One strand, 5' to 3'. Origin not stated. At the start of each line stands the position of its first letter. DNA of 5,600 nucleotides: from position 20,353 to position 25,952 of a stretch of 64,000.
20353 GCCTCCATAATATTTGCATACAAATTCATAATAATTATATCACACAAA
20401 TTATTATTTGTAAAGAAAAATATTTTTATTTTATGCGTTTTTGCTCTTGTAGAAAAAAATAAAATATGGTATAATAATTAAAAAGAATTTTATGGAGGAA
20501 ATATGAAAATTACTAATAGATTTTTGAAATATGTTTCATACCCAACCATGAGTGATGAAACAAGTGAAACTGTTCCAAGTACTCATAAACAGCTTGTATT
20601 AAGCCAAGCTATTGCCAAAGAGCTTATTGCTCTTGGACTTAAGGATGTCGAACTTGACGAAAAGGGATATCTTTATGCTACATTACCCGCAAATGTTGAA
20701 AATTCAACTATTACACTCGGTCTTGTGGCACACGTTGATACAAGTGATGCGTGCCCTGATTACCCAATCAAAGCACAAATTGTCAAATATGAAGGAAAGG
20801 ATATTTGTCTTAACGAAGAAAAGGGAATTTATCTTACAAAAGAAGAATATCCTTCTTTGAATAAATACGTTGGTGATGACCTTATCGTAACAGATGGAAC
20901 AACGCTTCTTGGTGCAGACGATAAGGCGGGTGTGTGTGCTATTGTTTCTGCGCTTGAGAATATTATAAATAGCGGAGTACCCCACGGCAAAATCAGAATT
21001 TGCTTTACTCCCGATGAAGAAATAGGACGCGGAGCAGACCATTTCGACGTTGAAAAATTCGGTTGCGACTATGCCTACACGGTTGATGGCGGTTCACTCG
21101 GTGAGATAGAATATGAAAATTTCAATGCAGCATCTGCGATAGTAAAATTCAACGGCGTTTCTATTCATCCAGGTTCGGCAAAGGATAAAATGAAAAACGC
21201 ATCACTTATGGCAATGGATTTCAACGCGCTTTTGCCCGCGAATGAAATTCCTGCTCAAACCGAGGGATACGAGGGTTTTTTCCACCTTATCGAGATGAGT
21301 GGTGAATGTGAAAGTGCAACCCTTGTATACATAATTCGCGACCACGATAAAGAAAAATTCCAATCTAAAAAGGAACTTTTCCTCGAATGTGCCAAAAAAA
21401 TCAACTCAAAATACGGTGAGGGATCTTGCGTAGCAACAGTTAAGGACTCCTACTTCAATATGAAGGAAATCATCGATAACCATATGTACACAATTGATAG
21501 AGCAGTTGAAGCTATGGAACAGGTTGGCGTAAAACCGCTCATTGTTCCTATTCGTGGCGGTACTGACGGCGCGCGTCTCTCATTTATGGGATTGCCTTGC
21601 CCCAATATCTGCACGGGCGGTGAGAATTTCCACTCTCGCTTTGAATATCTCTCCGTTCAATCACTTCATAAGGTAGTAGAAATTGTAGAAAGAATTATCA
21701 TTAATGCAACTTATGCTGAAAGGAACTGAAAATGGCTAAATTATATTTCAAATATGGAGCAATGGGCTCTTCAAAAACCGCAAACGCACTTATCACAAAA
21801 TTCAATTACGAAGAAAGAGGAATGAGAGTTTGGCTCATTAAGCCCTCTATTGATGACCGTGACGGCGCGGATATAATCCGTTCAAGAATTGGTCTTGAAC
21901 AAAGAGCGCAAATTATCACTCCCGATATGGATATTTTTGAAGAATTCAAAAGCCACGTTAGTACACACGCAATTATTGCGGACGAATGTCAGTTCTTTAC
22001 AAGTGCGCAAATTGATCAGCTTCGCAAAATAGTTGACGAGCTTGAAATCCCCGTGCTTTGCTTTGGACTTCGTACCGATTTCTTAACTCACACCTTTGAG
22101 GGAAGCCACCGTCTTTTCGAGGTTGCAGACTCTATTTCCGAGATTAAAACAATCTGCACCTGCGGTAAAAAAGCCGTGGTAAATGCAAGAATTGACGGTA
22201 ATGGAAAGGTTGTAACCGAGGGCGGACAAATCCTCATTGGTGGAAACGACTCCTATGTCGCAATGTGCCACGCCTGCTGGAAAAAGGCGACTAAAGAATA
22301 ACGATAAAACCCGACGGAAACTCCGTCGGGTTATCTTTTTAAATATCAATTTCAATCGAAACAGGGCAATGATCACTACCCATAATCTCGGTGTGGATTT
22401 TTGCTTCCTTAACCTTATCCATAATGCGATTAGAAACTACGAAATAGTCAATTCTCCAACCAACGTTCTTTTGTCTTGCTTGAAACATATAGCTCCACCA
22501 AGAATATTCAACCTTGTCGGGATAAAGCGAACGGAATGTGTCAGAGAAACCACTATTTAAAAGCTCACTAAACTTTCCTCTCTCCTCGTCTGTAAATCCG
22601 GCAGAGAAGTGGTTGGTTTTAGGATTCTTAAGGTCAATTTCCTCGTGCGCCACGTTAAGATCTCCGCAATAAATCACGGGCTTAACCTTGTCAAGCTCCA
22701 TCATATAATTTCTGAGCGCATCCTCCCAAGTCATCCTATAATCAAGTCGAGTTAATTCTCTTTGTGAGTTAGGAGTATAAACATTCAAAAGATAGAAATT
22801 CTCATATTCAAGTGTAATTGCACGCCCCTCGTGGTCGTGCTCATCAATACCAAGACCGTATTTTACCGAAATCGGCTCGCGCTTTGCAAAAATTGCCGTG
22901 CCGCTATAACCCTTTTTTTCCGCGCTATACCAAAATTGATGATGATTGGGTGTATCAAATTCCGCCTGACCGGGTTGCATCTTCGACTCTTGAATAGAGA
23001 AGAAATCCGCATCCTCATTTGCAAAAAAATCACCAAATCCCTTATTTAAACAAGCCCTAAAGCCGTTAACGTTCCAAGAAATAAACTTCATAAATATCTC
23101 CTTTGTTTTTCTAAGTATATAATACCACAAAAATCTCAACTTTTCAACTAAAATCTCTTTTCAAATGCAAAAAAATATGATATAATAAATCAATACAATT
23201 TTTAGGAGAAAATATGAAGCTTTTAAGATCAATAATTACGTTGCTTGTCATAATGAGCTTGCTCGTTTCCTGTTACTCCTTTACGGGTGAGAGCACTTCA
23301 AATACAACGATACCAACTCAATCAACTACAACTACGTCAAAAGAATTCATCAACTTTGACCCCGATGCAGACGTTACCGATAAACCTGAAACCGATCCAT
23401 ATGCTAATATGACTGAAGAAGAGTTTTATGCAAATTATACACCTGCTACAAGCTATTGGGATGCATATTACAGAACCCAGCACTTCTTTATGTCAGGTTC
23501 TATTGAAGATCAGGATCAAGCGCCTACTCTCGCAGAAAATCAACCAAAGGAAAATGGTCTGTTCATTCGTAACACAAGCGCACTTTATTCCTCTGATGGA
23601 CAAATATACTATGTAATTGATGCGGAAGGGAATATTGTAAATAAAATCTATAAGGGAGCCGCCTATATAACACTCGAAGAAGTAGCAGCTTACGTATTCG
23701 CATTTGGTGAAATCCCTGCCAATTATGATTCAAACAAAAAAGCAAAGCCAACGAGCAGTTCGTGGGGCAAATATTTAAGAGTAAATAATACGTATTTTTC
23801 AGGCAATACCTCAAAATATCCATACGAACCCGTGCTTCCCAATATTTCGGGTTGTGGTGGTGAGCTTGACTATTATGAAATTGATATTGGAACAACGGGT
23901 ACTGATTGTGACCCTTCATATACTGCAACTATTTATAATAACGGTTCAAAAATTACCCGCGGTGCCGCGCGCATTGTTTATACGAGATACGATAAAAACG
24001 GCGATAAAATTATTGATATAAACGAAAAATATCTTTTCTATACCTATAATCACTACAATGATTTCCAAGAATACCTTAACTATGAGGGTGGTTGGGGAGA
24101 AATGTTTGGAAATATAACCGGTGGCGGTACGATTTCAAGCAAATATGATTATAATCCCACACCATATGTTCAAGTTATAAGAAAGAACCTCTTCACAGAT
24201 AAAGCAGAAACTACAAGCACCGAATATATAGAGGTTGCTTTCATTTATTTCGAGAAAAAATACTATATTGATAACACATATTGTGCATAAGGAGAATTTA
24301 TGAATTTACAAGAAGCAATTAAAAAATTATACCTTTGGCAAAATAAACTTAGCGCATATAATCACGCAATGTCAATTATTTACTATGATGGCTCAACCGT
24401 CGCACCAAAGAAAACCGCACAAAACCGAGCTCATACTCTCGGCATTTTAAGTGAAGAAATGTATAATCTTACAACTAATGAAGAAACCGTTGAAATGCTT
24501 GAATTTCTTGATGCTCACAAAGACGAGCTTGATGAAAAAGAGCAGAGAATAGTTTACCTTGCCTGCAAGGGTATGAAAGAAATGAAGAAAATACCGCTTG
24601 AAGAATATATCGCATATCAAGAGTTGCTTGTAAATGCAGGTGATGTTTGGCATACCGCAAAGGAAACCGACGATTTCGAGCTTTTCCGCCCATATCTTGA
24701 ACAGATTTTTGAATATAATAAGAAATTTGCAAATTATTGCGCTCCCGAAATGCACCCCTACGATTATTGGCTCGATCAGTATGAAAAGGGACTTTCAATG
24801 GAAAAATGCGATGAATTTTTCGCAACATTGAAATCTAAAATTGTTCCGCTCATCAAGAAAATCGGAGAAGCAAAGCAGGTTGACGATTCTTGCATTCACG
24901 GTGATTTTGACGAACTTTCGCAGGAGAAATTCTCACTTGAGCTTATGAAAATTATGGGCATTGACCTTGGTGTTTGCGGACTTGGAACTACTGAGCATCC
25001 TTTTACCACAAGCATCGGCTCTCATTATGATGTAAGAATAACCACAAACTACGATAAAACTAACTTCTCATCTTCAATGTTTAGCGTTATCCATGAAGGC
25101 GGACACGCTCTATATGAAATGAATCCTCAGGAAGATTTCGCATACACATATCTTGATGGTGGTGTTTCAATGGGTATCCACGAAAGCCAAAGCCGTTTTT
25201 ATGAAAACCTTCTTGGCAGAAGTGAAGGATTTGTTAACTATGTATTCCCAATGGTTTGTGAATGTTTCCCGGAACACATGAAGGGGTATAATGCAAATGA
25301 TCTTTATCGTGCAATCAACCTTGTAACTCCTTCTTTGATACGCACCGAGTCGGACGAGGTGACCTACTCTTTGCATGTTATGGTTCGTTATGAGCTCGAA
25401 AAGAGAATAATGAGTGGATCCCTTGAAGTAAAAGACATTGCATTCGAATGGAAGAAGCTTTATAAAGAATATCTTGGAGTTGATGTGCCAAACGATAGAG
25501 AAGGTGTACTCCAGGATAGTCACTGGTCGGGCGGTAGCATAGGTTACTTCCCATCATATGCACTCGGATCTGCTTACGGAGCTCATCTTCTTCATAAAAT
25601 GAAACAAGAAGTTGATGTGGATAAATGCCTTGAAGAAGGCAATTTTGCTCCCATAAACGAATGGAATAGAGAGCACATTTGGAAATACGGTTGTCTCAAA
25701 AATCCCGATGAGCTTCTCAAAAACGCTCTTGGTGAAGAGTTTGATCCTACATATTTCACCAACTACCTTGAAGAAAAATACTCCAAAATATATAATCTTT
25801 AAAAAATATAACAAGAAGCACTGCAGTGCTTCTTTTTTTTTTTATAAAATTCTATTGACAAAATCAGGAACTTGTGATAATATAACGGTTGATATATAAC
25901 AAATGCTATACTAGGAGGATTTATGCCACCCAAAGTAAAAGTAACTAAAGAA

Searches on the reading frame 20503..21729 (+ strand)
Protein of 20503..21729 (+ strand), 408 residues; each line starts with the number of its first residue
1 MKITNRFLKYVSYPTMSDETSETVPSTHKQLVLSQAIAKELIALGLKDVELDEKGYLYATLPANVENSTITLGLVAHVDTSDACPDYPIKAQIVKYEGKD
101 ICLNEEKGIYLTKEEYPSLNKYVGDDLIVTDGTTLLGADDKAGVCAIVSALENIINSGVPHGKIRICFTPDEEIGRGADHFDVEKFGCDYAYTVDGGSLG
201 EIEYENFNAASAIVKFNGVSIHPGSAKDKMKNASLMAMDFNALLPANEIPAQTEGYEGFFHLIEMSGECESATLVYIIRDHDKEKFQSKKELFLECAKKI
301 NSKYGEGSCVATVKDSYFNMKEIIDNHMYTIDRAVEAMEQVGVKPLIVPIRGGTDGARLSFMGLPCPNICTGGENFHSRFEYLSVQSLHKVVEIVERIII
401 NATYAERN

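Call 78: search_protein_families(library=pfam, proteins=[window:20503-21729:+], max_evalue=0.00001)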
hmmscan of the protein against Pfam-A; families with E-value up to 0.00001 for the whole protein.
window:20503-21729:+ (408 aa): 3 families
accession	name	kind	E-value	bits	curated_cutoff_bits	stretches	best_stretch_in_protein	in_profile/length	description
PF01546.33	Peptidase_M20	-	1.9e-15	57.8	24.6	1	138-400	34-205/206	Peptidase family M20/M25/M40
PF07687.19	M20_dimer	-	2.6e-11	43.8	21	1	204-304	1-106/107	Peptidase dimerisation domain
PF05343.19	Peptidase_M42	-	2.5e-08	33.8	23.2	0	139-203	134-197/292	M42 glutamyl aminopeptidase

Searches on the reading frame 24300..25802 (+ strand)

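Call 78: search_protein_families(library=pfam, proteins=[window:24300-25802:+], max_evalue=0.00001)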
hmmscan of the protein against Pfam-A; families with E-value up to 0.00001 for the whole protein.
window:24300-25802:+ (500 aa): 1 family
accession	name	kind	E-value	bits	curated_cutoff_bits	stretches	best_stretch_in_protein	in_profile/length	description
PF02074.21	Peptidase_M32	-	9.6e-162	539.4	25.1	1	15-494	7-489/489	Carboxypeptidase Taq (M32) metallopeptidase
